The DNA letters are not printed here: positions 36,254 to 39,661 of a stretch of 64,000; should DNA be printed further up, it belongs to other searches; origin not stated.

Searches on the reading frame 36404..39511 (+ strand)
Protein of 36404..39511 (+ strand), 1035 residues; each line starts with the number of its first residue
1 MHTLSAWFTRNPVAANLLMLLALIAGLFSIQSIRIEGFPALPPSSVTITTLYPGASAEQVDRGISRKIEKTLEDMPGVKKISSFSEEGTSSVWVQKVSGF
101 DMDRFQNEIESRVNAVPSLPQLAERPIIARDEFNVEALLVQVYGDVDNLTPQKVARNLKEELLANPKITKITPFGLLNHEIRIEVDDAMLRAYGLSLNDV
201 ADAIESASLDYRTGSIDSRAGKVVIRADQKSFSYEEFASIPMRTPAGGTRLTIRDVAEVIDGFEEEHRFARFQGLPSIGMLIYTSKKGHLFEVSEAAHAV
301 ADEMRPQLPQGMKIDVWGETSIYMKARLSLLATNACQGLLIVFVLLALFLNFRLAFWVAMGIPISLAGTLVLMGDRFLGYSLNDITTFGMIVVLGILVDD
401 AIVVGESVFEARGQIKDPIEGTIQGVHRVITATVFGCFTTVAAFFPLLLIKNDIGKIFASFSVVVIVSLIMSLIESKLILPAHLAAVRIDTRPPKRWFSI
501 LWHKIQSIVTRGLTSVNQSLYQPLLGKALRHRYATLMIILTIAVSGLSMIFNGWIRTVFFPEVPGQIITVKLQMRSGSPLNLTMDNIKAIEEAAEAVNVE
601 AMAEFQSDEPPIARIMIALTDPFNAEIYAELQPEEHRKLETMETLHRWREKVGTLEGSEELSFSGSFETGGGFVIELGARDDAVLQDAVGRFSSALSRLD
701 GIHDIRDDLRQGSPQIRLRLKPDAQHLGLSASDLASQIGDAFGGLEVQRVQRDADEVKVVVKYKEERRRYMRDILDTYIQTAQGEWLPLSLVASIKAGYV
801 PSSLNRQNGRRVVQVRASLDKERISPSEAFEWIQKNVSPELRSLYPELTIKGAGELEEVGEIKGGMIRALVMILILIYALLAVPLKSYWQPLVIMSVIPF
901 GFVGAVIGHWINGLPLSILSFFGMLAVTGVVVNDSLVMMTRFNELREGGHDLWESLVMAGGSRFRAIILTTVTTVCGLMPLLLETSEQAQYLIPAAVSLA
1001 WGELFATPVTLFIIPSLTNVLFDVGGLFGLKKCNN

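Call 22: find_encoding_contigs(protein=window:36404-39511:+, flank=1000, max_places=3)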
Protein window:36404-39511:+ (1035 aa): no gene with exactly this product is on record in the collection.
